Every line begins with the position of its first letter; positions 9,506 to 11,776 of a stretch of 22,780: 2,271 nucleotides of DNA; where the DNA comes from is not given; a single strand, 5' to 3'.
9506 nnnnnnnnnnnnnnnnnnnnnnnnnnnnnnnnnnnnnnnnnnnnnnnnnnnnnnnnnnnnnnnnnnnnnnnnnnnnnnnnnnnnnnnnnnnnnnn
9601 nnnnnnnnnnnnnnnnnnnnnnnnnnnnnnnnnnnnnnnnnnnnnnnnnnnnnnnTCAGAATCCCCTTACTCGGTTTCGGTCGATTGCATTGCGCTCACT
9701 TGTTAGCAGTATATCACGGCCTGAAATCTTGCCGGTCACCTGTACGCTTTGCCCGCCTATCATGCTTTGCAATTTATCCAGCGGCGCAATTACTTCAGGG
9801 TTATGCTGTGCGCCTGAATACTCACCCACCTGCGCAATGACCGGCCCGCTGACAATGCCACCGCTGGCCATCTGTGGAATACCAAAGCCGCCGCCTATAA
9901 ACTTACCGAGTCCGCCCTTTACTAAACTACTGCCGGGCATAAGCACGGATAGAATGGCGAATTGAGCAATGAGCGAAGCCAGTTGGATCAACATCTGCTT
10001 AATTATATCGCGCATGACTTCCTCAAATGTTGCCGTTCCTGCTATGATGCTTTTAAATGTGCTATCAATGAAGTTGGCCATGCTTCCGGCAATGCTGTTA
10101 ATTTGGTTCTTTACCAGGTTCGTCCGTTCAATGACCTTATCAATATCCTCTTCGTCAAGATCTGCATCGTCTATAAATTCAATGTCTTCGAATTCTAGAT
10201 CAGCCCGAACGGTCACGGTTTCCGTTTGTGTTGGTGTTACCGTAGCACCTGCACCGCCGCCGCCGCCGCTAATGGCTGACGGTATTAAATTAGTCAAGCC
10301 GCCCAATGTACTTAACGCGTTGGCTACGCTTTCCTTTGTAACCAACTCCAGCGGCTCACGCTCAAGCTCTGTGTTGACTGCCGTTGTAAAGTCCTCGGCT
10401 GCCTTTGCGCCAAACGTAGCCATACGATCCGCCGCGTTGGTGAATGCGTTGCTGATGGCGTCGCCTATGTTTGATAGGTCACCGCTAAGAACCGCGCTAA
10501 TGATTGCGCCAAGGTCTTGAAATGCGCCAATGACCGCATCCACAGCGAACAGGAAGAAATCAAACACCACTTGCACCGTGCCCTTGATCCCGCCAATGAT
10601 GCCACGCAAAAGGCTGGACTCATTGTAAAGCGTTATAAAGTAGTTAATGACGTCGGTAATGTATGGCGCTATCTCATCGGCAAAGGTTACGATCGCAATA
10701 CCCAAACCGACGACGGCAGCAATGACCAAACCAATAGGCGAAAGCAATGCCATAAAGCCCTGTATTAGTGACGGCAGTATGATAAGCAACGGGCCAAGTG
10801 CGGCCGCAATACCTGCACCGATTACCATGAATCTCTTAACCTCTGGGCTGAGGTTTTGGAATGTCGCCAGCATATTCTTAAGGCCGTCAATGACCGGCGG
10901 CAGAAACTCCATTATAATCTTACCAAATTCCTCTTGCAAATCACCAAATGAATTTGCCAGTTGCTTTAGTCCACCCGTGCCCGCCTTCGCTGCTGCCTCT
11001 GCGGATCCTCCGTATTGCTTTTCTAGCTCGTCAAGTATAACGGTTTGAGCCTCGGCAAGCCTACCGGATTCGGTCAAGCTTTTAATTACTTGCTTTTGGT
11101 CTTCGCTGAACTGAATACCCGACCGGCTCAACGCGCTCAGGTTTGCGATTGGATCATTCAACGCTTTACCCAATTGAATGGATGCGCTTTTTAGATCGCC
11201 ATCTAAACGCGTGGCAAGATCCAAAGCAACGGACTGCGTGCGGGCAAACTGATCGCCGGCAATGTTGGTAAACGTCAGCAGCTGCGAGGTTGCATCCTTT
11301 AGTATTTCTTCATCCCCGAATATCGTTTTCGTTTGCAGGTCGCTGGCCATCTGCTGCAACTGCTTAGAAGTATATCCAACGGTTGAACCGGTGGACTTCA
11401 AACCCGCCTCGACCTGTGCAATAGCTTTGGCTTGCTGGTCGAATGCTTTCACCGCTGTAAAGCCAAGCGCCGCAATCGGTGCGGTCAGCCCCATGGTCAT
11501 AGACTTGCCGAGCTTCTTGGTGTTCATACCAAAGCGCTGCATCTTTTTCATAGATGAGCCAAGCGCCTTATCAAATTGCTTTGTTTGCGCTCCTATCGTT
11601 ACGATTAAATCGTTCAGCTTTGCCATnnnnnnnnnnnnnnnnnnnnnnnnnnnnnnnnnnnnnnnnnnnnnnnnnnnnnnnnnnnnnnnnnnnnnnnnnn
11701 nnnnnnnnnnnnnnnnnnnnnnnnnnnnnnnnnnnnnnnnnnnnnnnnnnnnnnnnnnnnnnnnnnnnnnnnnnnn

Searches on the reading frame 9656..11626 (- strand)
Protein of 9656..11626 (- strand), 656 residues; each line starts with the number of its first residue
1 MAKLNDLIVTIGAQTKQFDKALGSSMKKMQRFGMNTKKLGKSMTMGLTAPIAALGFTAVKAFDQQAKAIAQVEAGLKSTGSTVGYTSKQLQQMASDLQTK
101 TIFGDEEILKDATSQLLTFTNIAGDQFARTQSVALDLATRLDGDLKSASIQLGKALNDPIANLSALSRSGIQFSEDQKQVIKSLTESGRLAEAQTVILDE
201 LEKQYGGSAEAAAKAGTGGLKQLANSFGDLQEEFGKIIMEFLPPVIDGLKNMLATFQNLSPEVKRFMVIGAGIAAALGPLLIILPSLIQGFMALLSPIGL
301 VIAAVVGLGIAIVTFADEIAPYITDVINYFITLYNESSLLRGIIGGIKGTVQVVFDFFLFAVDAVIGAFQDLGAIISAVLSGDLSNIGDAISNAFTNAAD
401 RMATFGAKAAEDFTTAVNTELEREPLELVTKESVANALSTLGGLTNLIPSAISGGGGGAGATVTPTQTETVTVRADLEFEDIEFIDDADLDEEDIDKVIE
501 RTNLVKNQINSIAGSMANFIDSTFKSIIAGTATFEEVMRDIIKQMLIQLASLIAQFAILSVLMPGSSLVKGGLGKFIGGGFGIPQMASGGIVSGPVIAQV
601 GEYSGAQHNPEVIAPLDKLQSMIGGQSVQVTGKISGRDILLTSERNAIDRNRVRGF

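Call 74: search_protein_families(library=phrogs, proteins=[window:9656-11626:-], max_evalue=0.001)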
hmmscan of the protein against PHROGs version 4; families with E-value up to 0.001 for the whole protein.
window:9656-11626:- (656 aa): 14 families
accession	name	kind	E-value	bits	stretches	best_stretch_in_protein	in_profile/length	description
phrog_27166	-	tail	1.3e-68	233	1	45-481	56-488/751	tail length tape measure protein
phrog_991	-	tail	3.6e-26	92.1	1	17-623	250-881/1966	tail length tape measure protein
phrog_26084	-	tail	7.8e-22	78.1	1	53-231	270-443/1263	tail length tape measure protein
phrog_58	-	tail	5.7e-21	75.7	1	18-556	275-881/1544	tail length tape measure protein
phrog_1293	-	tail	1.3e-16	60.7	2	209-461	456-619/1424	tail length tape measure protein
phrog_1533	-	tail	6.4e-14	51.5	2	199-418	506-716/1688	tail length tape measure protein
phrog_1272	-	tail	1.6e-13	50.3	1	214-543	530-803/1606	tail length tape measure protein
phrog_4704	-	tail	9.7e-11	42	1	4-108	158-261/625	tail length tape measure protein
phrog_4200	-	tail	5.1e-10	39.5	1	271-555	189-420/732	tail length tape measure protein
phrog_1538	-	tail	2e-09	37.8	1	148-267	184-319/811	tail length tape measure protein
phrog_28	-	tail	3.2e-09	36.9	1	197-476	532-729/1228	tail length tape measure protein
phrog_167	-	tail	6.2e-08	31.8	1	14-545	243-788/1555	tail length tape measure protein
phrog_24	-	tail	0.0001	21.6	1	40-206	311-475/1151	tail length tape measure protein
phrog_9388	-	unknown function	0.00017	21.4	1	238-403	345-516/615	-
